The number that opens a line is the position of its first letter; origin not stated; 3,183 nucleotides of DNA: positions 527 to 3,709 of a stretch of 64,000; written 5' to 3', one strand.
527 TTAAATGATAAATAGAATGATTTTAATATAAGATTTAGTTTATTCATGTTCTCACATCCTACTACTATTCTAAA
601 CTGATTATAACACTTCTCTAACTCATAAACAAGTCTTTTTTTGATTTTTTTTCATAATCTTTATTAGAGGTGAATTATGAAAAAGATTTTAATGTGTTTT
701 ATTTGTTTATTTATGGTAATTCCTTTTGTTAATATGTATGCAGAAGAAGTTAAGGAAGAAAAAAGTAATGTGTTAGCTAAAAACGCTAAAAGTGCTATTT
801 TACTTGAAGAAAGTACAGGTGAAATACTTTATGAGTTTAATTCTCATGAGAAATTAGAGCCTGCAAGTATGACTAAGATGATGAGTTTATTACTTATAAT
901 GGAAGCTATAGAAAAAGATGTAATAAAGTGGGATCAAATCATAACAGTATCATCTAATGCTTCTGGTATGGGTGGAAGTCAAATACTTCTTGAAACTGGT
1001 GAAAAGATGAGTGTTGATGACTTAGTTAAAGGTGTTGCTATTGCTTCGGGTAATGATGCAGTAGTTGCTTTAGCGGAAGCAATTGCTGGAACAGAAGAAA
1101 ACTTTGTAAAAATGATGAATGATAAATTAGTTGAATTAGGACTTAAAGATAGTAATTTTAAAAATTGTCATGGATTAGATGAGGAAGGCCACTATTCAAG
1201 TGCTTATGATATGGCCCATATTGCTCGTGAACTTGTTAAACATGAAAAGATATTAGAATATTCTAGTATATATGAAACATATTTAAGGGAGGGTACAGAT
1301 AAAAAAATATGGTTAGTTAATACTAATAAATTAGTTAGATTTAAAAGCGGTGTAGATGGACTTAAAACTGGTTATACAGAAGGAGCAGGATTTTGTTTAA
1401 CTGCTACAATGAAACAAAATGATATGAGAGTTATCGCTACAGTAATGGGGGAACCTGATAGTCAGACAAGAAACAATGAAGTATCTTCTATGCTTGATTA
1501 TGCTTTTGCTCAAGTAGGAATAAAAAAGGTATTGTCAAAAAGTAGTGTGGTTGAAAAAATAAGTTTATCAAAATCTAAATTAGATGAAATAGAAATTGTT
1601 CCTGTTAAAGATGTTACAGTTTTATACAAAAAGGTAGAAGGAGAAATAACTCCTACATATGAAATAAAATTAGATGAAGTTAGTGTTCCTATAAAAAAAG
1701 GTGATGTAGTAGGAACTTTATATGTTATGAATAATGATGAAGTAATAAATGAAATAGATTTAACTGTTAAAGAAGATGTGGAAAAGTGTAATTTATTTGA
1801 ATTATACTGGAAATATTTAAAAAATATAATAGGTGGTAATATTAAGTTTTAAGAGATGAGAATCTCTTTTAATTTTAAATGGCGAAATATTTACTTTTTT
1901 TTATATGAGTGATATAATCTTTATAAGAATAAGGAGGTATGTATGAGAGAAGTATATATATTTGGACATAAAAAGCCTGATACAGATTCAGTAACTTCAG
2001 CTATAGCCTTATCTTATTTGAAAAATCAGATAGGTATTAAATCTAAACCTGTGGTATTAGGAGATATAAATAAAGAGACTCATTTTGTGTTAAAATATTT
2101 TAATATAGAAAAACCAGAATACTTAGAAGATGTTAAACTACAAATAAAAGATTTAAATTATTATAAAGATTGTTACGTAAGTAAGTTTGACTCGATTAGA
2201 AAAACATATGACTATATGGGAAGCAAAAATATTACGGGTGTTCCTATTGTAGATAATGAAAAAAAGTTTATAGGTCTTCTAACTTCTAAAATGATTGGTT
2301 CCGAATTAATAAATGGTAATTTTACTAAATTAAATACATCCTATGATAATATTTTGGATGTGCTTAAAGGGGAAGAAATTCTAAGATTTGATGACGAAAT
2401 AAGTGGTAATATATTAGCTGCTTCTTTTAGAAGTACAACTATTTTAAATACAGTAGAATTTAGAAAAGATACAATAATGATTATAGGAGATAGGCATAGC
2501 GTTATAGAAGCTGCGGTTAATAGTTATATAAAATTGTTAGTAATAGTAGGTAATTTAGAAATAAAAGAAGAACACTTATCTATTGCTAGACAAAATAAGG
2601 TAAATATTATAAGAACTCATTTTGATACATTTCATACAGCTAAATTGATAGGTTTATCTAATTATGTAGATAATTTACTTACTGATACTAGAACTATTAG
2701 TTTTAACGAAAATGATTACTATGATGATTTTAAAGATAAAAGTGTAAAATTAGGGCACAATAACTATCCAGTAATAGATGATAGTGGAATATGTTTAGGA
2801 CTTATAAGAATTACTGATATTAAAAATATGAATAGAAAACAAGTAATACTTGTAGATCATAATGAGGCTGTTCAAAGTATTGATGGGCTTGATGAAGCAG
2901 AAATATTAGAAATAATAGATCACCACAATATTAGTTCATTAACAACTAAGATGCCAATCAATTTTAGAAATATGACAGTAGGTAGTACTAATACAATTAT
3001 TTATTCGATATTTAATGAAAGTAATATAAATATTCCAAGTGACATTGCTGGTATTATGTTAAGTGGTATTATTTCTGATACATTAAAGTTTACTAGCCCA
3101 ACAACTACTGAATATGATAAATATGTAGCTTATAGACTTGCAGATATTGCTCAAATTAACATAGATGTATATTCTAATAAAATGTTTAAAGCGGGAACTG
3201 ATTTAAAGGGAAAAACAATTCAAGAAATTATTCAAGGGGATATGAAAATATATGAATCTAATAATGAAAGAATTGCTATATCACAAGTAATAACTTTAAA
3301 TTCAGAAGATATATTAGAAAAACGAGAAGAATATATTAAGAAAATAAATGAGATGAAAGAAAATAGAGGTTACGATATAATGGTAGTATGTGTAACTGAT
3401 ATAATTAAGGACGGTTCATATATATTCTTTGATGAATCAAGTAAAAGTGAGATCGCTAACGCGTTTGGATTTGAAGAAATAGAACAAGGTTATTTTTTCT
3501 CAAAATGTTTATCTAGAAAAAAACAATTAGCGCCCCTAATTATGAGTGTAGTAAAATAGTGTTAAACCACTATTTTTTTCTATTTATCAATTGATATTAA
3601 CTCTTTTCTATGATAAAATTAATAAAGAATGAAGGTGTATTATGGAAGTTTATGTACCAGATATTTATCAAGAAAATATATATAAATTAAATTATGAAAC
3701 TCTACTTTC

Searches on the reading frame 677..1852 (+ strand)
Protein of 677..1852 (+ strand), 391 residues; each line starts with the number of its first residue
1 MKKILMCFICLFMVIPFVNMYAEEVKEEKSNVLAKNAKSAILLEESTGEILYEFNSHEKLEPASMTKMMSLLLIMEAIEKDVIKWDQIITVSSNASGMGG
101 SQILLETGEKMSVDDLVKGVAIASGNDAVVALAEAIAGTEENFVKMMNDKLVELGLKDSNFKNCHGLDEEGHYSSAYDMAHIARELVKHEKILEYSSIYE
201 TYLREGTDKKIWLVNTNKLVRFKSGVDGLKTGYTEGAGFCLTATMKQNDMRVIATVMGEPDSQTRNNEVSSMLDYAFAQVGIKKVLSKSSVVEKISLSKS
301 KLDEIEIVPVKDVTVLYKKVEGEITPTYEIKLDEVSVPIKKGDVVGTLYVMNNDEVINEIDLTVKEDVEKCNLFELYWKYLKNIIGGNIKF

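Call 52: search_protein_families(library=pfam, proteins=[window:677-1852:+])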
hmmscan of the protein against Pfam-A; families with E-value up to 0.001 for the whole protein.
window:677-1852:+ (391 aa): 3 families
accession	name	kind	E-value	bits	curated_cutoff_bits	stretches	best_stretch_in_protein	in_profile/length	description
PF00768.25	Peptidase_S11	-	2.5e-82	276.4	27.6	1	34-259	9-237/239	D-alanyl-D-alanine carboxypeptidase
PF07943.18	PBP5_C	-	3.5e-12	46.8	21.2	1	283-370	4-91/91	Penicillin-binding protein 5, C-terminal domain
PF13354.11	Beta-lactamase2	-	9.3e-12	45.2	22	1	46-190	8-150/214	Beta-lactamase enzyme family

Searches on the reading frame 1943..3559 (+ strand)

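Call 52: search_protein_families(library=pfam, proteins=[window:1943-3559:+])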
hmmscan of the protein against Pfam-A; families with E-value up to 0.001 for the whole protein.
window:1943-3559:+ (538 aa): 4 families
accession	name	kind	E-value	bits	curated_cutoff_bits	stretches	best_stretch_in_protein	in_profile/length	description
PF02833.19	DHHA2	-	9.1e-28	97.6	27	1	413-535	2-125/126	DHHA2 domain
PF01368.27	DHH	-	1.7e-23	83.7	28.1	1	4-376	2-125/125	DHH family, N-terminal domain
PF07085.17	DRTGG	-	1.2e-14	54.4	25.2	1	137-236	2-102/105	DRTGG domain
PF00571.33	CBS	-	3e-08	34.3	24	0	78-116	11-49/57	CBS domain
